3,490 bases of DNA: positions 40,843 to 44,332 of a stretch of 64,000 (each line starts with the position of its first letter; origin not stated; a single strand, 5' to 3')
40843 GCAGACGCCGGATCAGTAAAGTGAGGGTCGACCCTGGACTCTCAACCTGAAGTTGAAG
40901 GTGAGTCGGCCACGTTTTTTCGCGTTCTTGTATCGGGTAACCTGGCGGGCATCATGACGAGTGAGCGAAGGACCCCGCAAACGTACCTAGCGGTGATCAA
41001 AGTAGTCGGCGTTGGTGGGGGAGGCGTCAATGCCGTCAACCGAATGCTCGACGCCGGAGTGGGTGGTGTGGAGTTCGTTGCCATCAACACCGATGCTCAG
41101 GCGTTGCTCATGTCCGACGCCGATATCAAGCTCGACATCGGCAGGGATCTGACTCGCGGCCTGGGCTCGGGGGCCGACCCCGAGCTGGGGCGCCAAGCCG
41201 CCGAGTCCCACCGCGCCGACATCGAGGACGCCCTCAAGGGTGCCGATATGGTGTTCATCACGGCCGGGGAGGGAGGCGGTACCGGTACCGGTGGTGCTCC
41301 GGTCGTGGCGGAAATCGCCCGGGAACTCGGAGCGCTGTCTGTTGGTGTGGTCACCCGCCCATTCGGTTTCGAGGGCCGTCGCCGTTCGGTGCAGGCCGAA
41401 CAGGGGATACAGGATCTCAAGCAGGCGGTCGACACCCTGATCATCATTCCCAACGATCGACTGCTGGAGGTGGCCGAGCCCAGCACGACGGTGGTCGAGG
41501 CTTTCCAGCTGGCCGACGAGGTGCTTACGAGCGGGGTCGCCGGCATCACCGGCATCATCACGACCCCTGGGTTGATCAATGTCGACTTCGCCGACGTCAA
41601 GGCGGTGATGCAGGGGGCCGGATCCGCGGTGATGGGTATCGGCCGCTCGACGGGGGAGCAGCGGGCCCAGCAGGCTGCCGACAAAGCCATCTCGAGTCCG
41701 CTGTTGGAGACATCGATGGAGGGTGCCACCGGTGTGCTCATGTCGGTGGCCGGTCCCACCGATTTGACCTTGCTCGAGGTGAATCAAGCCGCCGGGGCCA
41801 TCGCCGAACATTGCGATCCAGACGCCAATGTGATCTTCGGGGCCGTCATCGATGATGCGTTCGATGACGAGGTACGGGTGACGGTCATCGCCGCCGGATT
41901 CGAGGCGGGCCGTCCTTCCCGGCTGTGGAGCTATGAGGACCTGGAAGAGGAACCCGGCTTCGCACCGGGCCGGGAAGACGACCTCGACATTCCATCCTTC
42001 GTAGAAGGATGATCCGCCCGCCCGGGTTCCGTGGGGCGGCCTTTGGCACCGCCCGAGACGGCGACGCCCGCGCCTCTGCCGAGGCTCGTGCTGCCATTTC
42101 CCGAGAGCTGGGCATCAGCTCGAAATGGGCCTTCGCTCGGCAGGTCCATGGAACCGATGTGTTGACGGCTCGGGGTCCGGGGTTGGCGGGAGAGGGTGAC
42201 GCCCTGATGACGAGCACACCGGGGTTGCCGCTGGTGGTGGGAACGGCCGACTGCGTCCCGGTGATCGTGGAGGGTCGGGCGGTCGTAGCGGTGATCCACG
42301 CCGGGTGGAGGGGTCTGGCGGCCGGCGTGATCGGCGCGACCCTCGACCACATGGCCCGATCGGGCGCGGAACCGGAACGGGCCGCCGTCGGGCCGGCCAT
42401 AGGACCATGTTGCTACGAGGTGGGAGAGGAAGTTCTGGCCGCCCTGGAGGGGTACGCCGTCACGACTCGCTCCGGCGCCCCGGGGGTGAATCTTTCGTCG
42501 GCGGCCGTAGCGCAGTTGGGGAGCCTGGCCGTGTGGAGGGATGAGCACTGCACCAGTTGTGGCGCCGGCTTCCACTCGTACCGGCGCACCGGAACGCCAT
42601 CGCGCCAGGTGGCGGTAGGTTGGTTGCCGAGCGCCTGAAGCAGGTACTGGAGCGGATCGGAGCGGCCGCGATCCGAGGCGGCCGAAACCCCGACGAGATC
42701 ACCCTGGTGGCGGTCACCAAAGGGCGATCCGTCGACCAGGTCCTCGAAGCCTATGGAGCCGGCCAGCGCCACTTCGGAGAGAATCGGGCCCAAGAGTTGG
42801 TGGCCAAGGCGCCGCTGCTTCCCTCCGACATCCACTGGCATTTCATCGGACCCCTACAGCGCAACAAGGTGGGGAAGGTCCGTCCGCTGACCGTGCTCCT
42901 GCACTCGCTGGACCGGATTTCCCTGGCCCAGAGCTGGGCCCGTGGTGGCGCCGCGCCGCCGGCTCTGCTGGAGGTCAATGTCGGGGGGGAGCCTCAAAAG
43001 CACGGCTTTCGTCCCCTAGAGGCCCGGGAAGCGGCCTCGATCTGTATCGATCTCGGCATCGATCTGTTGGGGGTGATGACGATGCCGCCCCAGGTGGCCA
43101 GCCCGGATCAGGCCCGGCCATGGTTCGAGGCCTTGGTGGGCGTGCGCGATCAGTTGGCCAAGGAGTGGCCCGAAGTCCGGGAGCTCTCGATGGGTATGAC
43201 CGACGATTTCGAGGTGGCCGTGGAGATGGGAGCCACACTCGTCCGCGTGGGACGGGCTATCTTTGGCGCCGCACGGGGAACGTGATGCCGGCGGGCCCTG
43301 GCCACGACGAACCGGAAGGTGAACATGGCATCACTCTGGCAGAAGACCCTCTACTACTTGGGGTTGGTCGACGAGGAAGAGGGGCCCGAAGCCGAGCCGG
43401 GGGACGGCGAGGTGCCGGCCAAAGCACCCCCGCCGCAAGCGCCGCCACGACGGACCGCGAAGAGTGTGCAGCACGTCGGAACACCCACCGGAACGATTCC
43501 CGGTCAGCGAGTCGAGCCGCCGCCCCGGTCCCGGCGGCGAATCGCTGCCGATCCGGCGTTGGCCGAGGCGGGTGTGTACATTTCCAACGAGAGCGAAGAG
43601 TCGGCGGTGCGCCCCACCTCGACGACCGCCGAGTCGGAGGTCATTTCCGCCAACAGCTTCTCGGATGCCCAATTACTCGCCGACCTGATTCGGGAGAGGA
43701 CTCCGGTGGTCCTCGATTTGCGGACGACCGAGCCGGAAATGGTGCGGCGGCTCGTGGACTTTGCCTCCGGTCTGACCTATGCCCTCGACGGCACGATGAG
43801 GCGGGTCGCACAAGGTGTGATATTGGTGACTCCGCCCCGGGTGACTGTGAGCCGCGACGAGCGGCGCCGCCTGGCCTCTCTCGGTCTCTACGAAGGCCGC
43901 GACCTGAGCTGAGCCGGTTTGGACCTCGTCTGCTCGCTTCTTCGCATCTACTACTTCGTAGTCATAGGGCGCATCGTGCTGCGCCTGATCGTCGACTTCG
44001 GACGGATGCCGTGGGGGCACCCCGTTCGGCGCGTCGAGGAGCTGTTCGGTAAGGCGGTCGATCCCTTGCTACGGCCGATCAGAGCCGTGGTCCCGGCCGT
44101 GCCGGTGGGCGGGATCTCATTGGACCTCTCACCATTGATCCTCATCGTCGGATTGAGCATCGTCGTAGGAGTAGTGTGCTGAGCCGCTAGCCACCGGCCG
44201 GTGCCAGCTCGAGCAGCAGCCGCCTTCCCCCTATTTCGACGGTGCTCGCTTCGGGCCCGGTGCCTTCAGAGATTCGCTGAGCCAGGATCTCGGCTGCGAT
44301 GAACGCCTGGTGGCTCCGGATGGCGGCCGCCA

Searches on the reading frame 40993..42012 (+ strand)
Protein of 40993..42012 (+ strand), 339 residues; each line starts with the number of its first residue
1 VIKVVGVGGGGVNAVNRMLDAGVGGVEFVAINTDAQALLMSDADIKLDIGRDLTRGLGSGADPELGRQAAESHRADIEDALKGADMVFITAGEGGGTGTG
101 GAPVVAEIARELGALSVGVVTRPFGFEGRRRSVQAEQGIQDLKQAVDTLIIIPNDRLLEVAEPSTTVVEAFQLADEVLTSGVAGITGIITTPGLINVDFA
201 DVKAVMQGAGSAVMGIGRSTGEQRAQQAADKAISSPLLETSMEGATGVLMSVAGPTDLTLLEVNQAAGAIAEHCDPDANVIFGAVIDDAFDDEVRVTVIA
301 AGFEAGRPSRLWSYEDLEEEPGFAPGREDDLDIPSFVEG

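Call 28: search_protein_families(library=pfam, proteins=[window:40993-42012:+], max_evalue=0.0001)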
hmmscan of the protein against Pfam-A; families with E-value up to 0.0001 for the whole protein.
window:40993-42012:+ (339 aa): 2 families
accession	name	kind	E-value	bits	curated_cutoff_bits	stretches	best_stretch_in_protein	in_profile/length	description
PF00091.31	Tubulin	-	1.7e-45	156.1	33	1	2-161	2-189/190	Tubulin/FtsZ family, GTPase domain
PF12327.13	FtsZ_C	-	1e-34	119.2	27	1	210-304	1-95/95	FtsZ family, C-terminal domain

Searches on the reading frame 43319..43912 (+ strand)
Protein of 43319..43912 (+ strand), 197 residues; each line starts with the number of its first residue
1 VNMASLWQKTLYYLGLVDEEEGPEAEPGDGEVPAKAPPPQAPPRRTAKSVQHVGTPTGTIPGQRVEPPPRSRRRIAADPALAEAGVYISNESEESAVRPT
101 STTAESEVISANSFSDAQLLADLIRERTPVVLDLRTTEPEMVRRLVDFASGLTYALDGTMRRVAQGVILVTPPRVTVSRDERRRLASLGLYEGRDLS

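Call 27: search_protein_families(library=pfam, proteins=[window:43319-43912:+], max_evalue=0.0001)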
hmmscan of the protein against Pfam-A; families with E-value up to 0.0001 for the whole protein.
window:43319-43912:+ (197 aa): 1 family
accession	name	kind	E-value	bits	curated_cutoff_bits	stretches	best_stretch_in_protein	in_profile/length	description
PF04472.17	SepF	-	2.8e-20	72.8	27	1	108-177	3-72/72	Cell division protein SepF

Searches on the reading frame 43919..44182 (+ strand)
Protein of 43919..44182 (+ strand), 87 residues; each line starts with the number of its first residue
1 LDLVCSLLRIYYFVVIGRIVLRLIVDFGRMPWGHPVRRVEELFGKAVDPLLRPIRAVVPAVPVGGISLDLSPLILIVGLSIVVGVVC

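Call 27: search_protein_families(library=pfam, proteins=[window:43919-44182:+], max_evalue=0.0001)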
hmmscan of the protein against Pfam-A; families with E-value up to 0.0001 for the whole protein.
window:43919-44182:+ (87 aa): 1 family
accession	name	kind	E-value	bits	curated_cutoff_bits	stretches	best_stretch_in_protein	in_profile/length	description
PF02325.22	YGGT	-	5.8e-13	49.5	27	1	7-85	3-69/70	YGGT family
